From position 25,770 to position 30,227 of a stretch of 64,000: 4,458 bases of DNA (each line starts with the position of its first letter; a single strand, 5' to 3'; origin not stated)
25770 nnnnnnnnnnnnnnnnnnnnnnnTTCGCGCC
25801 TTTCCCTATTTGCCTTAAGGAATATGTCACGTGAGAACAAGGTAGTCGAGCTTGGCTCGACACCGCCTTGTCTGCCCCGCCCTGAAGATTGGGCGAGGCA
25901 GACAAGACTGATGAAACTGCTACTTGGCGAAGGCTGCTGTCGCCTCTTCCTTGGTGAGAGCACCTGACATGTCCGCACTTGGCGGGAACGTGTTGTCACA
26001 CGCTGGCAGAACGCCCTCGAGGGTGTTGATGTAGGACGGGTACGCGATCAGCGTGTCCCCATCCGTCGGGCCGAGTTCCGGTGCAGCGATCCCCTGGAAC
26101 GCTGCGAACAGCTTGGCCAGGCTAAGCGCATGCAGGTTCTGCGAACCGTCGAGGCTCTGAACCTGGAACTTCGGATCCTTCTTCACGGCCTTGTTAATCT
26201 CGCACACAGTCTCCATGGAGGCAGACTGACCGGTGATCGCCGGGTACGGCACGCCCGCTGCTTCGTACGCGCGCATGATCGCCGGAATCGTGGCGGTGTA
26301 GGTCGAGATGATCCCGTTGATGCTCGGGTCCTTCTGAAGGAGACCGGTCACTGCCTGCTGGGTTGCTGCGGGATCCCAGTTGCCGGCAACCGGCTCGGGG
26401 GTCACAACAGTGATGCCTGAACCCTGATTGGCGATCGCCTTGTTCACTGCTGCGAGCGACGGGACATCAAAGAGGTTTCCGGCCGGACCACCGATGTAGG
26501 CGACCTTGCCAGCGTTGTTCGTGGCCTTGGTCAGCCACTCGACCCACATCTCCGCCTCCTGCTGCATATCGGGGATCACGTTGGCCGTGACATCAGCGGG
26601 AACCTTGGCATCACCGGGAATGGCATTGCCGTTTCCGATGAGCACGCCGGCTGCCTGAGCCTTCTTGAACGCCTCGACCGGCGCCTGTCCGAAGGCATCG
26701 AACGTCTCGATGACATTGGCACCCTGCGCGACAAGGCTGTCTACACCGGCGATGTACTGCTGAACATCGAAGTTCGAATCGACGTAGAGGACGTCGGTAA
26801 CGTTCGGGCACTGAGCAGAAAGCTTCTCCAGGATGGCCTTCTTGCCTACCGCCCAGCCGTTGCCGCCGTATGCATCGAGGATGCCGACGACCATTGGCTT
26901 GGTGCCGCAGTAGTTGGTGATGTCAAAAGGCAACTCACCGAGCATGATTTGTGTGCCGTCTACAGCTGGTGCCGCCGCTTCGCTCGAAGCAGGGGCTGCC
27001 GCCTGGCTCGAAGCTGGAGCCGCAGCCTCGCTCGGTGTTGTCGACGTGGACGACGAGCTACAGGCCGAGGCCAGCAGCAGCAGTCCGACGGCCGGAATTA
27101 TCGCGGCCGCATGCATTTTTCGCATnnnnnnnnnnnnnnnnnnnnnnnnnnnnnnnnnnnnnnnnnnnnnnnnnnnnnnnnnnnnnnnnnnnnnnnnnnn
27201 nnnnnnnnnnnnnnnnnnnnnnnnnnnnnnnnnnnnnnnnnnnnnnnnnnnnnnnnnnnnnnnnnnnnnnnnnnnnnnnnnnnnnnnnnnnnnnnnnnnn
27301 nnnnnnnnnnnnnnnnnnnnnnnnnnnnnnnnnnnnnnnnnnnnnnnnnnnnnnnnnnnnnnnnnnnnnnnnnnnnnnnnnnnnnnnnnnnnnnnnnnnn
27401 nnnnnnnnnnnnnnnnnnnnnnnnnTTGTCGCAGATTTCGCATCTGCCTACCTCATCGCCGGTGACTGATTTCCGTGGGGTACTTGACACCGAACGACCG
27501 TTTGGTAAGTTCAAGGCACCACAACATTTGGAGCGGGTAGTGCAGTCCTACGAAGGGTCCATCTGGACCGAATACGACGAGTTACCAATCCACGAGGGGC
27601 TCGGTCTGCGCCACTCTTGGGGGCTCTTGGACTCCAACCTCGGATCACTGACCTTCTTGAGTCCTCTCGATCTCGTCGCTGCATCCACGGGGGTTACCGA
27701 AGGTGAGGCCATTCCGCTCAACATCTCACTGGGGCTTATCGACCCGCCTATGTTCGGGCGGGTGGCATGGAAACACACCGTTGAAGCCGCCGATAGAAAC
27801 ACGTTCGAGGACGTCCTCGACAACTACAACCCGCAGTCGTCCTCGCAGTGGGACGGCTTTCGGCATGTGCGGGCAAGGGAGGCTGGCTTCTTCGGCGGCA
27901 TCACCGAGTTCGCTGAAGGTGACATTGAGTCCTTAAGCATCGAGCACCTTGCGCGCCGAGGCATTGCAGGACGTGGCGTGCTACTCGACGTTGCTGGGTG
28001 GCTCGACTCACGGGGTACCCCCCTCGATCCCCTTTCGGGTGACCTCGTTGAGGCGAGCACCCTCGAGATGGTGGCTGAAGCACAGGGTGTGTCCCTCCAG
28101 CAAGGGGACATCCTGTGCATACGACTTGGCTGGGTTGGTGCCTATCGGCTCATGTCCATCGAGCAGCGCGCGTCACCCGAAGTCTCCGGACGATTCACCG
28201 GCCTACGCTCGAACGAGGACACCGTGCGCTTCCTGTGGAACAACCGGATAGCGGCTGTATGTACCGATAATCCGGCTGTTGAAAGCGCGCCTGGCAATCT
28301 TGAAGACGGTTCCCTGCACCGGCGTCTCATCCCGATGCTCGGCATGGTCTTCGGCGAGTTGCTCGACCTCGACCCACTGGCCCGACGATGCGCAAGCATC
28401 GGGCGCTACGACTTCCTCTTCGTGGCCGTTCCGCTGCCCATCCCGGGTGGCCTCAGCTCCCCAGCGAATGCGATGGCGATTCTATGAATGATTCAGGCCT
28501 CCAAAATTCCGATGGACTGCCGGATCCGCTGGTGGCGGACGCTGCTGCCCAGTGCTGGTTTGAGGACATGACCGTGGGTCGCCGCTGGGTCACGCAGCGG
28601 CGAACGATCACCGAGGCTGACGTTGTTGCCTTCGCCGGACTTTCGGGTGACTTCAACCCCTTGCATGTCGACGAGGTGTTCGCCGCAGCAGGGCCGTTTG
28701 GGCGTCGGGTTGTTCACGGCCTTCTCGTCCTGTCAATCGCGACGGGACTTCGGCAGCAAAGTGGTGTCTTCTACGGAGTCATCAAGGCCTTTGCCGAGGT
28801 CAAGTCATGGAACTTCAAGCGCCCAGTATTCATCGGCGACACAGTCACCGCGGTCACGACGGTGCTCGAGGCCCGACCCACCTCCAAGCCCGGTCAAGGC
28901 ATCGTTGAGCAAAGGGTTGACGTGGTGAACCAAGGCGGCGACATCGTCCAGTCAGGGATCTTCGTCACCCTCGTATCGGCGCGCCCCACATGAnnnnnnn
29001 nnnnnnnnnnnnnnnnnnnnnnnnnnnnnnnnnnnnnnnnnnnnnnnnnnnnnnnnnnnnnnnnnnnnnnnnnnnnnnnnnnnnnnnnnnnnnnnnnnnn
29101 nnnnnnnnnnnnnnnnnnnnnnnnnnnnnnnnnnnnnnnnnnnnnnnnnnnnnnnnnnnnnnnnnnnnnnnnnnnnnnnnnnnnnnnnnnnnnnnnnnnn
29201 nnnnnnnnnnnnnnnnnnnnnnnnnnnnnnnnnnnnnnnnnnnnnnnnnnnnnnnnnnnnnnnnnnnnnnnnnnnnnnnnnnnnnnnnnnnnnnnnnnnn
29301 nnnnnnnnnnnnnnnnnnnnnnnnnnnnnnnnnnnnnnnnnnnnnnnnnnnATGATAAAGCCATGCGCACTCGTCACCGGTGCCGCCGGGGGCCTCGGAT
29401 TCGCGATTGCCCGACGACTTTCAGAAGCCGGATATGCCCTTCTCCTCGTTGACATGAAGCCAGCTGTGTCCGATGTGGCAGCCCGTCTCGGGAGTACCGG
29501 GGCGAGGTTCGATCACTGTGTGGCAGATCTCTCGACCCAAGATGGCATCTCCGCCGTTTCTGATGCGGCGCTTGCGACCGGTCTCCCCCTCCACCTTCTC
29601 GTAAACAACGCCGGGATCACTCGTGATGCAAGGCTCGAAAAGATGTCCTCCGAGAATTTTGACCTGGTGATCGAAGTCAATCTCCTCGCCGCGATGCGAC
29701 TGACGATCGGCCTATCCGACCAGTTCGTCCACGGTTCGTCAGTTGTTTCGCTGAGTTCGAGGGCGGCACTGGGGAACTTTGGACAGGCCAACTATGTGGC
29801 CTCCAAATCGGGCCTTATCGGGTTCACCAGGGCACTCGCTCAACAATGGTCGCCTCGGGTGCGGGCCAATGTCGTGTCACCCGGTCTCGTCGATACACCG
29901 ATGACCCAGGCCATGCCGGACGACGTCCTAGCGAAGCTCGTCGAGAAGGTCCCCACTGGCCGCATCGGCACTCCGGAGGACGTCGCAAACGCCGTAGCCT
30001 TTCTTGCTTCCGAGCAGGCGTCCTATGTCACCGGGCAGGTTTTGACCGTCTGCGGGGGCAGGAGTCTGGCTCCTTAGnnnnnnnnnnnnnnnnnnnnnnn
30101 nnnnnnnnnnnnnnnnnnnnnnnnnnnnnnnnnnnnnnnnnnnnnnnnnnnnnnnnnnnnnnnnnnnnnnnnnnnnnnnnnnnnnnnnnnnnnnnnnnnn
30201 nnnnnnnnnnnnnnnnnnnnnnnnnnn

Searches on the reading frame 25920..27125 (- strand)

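Call 32: search_protein_families(library=pfam, proteins=[window:25920-27125:-], max_evalue=0.00001)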
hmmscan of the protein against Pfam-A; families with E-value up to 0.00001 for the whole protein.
window:25920-27125:- (401 aa): 1 family
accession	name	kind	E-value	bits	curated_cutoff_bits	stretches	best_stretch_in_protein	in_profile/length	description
PF13407.12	Peripla_BP_4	-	1.1e-23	84.5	35.1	1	87-307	8-223/258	Periplasmic binding protein domain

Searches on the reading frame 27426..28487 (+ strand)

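Call 7: search_protein_families(library=pfam, proteins=[window:27426-28487:+])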
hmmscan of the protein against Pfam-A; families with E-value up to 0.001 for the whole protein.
window:27426-28487:+ (353 aa): 1 family
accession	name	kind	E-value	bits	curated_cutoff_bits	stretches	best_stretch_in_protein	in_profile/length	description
PF04199.19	Cyclase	-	1.5e-10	41.9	23.1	1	134-286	24-141/142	Putative cyclase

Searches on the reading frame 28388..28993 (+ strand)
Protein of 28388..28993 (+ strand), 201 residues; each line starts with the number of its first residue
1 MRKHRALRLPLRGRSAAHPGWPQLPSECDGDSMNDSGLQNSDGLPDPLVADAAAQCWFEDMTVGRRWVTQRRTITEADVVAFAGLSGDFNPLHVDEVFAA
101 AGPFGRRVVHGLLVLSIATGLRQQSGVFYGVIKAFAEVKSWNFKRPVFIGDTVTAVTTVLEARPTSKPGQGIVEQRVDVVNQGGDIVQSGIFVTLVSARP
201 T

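Call 82: search_protein_families(library=pfam, proteins=[window:28388-28993:+], max_evalue=0.1)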
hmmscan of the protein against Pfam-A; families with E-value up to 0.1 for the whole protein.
window:28388-28993:+ (201 aa): 4 families
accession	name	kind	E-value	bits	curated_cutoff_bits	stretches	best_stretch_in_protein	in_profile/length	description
PF01575.25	MaoC_dehydratas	-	1.3e-26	93.1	27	1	64-178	7-120/123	MaoC like domain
PF13452.11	FAS1_DH_region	-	0.0001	22.9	22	1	62-187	2-129/132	FAS1-like, dehydratase domain region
PF19315.5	MC_hydratase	-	0.005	16.4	26.5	1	88-195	246-350/353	Mesaconyl-CoA hydratase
PF03061.28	4HBT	-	0.0053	17.5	20.6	1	140-166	37-63/79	Thioesterase superfamily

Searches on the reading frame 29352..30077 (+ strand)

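Call 7: search_protein_families(library=pfam, proteins=[window:29352-30077:+])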
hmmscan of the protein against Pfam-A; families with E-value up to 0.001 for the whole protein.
window:29352-30077:+ (241 aa): 5 families
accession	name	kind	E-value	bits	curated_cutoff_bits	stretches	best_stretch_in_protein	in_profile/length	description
PF13561.12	adh_short_C2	-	3.6e-53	181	27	1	10-236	1-234/236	Enoyl-(Acyl carrier protein) reductase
PF00106.31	adh_short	-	5.1e-42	144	26.6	1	5-190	2-192/195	short chain dehydrogenase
PF08659.16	KR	-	2.8e-17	63.6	22.6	1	7-165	4-166/180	KR domain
PF23441.1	SDR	-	3.2e-08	33.7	27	1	149-236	163-254/258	SDR-like rossmann domain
PF01370.27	Epimerase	-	2.1e-05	24.5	20.9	1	6-131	1-116/240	NAD dependent epimerase/dehydratase family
